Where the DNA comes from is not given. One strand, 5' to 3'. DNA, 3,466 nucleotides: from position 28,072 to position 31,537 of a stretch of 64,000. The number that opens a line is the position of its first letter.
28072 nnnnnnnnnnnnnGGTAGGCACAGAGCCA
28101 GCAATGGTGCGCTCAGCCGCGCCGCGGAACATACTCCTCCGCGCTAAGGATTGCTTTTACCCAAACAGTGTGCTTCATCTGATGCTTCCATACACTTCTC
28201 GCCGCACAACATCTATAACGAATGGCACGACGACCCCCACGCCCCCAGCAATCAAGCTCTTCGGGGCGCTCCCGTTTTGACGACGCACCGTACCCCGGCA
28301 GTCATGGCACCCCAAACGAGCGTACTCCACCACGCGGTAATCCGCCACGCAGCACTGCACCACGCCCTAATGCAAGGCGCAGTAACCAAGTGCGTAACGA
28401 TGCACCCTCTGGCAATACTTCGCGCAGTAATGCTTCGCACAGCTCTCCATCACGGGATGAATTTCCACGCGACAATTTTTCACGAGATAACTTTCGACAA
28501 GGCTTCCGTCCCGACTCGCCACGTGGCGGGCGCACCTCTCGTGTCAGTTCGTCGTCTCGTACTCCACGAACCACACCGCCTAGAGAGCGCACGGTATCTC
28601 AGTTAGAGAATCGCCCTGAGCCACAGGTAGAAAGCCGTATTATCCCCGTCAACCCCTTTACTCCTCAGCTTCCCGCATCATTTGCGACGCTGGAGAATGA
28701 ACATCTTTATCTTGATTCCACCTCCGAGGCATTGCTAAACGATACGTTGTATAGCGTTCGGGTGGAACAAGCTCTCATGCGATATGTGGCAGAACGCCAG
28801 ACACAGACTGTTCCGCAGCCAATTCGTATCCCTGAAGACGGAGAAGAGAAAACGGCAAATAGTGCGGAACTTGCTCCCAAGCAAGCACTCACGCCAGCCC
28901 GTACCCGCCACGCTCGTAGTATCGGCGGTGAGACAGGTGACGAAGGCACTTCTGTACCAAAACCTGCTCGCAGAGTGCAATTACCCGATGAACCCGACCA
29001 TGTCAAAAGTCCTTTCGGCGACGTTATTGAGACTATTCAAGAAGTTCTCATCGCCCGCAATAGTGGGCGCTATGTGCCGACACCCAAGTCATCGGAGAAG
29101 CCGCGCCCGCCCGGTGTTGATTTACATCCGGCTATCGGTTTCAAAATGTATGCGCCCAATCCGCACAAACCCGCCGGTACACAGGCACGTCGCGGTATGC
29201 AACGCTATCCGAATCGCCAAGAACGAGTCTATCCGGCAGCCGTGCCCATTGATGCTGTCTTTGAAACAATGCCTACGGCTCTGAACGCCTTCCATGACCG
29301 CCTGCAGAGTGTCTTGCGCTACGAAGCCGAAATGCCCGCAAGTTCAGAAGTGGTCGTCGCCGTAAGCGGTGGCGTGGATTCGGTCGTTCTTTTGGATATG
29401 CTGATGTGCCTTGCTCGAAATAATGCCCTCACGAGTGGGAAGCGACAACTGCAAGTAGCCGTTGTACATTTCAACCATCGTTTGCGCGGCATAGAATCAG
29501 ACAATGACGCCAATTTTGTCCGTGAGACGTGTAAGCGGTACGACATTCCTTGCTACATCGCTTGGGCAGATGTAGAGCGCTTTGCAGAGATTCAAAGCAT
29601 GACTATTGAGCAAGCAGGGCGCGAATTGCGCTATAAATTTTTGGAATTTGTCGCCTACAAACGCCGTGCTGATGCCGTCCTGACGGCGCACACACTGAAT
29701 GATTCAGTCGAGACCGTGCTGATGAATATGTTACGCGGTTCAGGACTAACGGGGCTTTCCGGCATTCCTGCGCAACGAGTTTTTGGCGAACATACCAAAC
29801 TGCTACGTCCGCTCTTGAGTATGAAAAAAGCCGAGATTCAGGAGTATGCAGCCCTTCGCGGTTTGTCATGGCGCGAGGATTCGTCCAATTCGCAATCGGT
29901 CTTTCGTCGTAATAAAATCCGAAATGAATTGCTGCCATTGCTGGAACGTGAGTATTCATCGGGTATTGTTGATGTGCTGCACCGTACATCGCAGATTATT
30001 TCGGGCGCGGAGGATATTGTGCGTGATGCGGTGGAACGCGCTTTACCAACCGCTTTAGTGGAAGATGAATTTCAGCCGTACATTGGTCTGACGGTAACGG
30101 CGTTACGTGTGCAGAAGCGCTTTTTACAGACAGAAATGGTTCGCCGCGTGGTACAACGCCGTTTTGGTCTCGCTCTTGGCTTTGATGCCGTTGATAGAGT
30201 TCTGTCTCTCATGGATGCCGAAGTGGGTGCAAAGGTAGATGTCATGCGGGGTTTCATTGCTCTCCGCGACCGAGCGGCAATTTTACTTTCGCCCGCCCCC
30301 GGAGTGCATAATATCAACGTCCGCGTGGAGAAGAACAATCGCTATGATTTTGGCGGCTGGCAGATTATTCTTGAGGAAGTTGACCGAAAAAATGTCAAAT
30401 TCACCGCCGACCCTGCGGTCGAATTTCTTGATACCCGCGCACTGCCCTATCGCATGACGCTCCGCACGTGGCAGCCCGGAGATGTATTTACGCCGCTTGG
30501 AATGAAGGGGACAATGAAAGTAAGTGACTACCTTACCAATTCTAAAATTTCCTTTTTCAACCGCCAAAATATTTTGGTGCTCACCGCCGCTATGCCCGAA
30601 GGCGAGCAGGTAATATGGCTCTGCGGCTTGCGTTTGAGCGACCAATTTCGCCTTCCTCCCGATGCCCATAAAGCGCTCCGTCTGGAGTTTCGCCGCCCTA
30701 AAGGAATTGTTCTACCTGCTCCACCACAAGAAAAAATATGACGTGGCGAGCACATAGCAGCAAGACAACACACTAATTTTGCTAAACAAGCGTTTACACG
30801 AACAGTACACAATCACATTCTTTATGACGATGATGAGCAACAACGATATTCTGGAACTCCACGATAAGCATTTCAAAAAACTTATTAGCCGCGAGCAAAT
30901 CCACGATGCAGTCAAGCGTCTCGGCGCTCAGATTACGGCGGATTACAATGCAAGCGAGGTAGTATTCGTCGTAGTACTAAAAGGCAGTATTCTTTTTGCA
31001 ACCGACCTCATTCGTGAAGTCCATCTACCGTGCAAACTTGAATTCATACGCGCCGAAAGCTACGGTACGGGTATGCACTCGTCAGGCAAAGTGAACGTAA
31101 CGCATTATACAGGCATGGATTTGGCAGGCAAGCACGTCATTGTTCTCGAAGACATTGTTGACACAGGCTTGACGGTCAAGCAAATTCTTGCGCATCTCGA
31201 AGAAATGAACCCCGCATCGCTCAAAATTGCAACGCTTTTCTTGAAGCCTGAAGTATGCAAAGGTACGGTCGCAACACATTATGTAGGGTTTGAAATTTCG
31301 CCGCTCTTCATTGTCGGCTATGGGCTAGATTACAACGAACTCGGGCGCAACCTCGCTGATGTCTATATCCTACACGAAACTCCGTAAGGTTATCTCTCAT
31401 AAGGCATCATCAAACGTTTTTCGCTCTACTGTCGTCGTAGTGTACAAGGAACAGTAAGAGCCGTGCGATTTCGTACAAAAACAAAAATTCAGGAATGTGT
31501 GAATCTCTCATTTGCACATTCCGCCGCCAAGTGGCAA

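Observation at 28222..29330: TilS carries a 370-residue Arg/Ser/Pro-rich, probably disordered, N-terminal extension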

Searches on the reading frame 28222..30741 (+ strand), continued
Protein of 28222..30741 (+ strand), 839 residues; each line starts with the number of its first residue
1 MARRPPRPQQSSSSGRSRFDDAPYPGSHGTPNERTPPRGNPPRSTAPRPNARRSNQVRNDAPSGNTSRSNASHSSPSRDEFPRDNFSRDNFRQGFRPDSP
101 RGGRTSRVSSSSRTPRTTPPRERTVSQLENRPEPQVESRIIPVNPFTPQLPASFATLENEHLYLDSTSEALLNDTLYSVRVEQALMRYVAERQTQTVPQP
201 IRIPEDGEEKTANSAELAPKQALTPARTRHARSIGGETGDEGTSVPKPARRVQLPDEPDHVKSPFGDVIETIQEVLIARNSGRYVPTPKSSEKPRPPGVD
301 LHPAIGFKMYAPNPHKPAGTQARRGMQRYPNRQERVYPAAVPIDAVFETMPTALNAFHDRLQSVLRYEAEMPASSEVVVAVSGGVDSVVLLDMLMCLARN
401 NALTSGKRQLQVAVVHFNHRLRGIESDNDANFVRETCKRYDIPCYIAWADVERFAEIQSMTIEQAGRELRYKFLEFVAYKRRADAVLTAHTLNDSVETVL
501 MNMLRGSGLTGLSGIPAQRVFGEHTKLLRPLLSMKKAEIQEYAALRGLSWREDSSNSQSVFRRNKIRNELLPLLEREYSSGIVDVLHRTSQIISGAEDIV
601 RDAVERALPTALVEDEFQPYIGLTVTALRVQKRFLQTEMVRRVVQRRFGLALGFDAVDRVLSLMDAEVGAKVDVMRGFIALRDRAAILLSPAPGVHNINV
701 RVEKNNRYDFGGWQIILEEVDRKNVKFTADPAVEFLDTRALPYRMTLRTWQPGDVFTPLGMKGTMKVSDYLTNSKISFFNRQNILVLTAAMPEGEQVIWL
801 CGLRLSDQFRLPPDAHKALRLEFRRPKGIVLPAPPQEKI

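Call 61: search_protein_families(library=pfam, proteins=[P0017, P0018, P0123, P0124], max_evalue=1)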
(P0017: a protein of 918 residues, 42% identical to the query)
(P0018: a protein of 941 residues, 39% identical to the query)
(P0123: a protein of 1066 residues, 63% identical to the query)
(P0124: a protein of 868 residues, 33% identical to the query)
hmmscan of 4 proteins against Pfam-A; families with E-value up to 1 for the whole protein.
P0017 (918 aa): 4 families
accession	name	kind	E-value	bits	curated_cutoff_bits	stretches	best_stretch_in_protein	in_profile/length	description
PF01171.26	ATP_bind_3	-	1.1e-54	185.4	27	1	477-662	1-181/182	PP-loop family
PF11734.13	TilS_C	-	6.6e-06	25.9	22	1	839-907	1-69/74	TilS substrate C-terminal domain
PF03054.22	tRNA_Me_trans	-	0.035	14.2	20.6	1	477-541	2-70/202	tRNA methyl transferase HUP domain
PF01507.26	PAPS_reduct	-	0.1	13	22.5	1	478-593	2-117/175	Phosphoadenosine phosphosulfate reductase domain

P0018 (941 aa): 6 families
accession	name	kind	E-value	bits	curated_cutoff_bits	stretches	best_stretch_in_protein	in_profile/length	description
PF01171.26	ATP_bind_3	-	1.5e-54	185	27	1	505-688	2-181/182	PP-loop family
PF11734.13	TilS_C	-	2.2e-07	30.6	22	1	864-931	1-68/74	TilS substrate C-terminal domain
PF06508.19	QueC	-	3.9e-05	23.7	22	1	505-583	2-74/210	Queuosine biosynthesis protein QueC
PF01507.26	PAPS_reduct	-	0.01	16.3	22.5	1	505-671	2-157/175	Phosphoadenosine phosphosulfate reductase domain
PF03054.22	tRNA_Me_trans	-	0.03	14.4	20.6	1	504-570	2-73/202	tRNA methyl transferase HUP domain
PF02568.20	ThiI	-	0.076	13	20.5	1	505-664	6-157/197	Thiamine biosynthesis protein (ThiI)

P0123 (1066 aa): 3 families
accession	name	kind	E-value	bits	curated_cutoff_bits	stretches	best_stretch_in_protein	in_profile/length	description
PF01171.26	ATP_bind_3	-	9.4e-56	188.9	27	1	628-812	2-181/182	PP-loop family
PF11734.13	TilS_C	-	9.8e-07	28.5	22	1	988-1056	1-69/74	TilS substrate C-terminal domain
PF02540.23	NAD_synthase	-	0.0039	16.8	21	1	609-695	2-83/242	NAD synthase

P0124 (868 aa): 2 families
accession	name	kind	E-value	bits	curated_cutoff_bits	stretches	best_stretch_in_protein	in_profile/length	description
PF01171.26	ATP_bind_3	-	2.5e-55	187.5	27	1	485-669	2-181/182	PP-loop family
PF02540.23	NAD_synthase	-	0.0027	17.3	21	1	465-550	1-81/242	NAD synthase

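Call 62: find_encoding_contigs(protein=P0019, flank=2500, max_places=1)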
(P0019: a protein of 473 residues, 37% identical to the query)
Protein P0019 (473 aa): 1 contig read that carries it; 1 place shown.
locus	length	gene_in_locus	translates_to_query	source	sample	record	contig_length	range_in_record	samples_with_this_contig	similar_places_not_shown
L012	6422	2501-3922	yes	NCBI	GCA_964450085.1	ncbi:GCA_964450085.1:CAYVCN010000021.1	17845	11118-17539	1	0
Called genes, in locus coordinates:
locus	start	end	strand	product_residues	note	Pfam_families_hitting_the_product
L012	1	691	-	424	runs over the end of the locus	PF00155:Aminotran_1_2, PF00266:Aminotran_5, PF01053:Cys_Met_Meta_PP, PF01212:Beta_elim_lyase (weak)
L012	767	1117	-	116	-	PF02245:Pur_DNA_glyco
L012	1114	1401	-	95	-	-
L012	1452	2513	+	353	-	PF01207:Dus, PF00977:His_biosynth (weak), PF05690:ThiG (faint)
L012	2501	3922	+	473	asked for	PF01171:ATP_bind_3, PF11734:TilS_C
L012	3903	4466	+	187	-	PF00156:Pribosyltran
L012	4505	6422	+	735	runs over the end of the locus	PF06480:FtsH_ext (weak), PF00004:AAA, PF07728:AAA_5 (faint), PF17862:AAA_lid_3, PF01434:Peptidase_M41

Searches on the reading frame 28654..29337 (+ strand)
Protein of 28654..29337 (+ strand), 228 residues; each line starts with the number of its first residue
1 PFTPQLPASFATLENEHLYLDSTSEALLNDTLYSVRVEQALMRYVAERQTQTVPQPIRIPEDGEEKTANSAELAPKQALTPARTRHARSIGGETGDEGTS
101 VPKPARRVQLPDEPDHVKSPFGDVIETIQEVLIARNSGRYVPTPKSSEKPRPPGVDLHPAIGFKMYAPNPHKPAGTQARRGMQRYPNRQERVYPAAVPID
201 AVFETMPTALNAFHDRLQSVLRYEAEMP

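Call 13: find_related_loci(query=A2, collection=genome_contigs, flank=6000)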
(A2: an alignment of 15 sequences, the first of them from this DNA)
Query A2 (228 aa) in genome_contigs; peptide patterns used: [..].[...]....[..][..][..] (x = any residue, [..] = any of these).
83 stretches matched a pattern; 5 encode a relative of the query (tblastn E <= 1e-3); 5 distinct loci.
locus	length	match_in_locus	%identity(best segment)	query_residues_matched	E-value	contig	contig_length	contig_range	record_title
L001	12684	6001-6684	88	1-228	4e-137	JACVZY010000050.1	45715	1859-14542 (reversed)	MAG: Ignavibacteria bacterium isolate Clear-D13 NODE_306_length_45715_cov_8.728625, whole genome shotgun sequence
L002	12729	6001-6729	62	1-228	8e-92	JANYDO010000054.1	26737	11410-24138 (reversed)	MAG: Candidatus Kapaibacterium sp. isolate 336R_metabinner_7 336R_k141_2075644, whole genome shotgun sequence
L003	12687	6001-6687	58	2-228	2e-73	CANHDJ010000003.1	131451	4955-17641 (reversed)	MAG: Ignavibacteria bacterium isolate RE-18aug17-109 genome assembly, contig: RE-18aug17-C144, whole genome shotgun sequ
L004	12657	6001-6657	48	2-228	1e-57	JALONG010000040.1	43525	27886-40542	MAG: Candidatus Kapaibacterium sp. isolate Prado071 scaffold_764, whole genome shotgun sequence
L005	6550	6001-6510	55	2-174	3e-52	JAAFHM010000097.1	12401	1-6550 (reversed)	MAG: Ignavibacteria bacterium isolate bin51.metabat.ball.004 WN_Ignavibacteria_1_scaffold_51, whole genome shotgun seque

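Call 19: search_protein_representatives(alignment_id=A2)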
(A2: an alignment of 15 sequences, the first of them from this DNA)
Query: 15 sequences, 228 profile positions. Proteins with E-value up to 0.001 (for the whole library): 3; up to 1e-10: 3; up to 1e-30: 3. The best 3 are listed.
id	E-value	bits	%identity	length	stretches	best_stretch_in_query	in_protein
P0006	2.4e-83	296.2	-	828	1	2-228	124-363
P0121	5.8e-47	177.1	-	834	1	7-228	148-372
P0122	1.9e-41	159.1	-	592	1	6-227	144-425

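Call 27: search_solved_structures(query=A2, max_evalue=1)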
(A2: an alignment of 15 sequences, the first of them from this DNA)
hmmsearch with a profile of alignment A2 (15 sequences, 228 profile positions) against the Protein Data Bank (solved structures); distinct sequences matched with E-value up to 1: 0.

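Call 44: predict_structure(alignment_id=A2)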
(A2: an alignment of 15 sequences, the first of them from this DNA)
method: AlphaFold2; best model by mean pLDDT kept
length: 228 residues; sequences in the alignment: 15
mean_pLDDT: 56.9   pTM: 0.16
mean pLDDT of the five models: 56.9, 55.9, 55.2, 54.8, 54.7
residues with pLDDT >= 90: 0; 70-90: 35; 50-70: 131; < 50: 62
segments of 3 or more residues with pLDDT < 50: 56-59, 61-104, 106-108
pLDDT, mean of each block of 10 residues (from residue 1): 56 57 51 73 73 49 38 39 38 37 48 53 63 65 59 61 57 54 57 61 73 85 65
secondary structure, 60 per line:
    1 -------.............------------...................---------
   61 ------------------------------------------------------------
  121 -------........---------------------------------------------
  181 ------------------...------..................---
elements in order: H8-20 H33-51 H128-135 H208-225

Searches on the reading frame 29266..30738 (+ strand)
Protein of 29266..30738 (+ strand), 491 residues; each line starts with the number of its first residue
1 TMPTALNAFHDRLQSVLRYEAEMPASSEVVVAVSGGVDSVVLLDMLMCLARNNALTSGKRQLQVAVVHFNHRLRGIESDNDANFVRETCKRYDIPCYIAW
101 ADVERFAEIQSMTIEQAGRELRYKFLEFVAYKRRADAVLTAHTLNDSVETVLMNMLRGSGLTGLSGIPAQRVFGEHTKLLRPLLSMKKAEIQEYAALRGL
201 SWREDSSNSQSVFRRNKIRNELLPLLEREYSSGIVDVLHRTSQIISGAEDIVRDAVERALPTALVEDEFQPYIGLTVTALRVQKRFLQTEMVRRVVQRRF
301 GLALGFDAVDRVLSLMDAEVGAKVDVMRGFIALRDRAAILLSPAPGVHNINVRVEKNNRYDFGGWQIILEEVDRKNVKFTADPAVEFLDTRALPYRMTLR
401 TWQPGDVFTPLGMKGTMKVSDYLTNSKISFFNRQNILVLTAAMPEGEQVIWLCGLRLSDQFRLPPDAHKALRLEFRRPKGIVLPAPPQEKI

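Call 28: search_solved_structures(query=window:29266-30738:+, max_evalue=0.001)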
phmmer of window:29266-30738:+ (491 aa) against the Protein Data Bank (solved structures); distinct sequences matched with E-value up to 0.001: 5.
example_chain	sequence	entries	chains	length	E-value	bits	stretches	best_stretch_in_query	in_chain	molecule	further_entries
1wy5_A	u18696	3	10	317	1.8e-39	138.8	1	25-343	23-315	Hypothetical UPF0072 protein AQ_1887 | tRNA(Ile)-lysidine synthase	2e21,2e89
3a2k_A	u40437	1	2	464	1.5e-35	126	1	22-458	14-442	tRNA(Ile)-lysidine synthase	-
1ni5_A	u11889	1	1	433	2.8e-20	75.6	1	21-241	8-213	Putative cell cycle protein mesJ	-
3vrh_A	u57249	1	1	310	1.2e-05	27.4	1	18-202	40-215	Putative uncharacterized protein PH0300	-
5mko_A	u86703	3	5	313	1.2e-05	27.3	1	18-202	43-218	TtuA PH0300 | PH0300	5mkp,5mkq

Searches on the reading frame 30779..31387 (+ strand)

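Call 4: search_protein_families(library=pfam, proteins=[window:30779-31387:+], max_evalue=0.01)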
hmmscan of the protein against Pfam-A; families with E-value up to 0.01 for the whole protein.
window:30779-31387:+ (202 aa): 1 family
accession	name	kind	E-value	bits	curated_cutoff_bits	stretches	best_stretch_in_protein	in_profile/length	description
PF00156.33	Pribosyltran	-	5.4e-29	101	26.3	1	38-185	2-157/158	Phosphoribosyl transferase domain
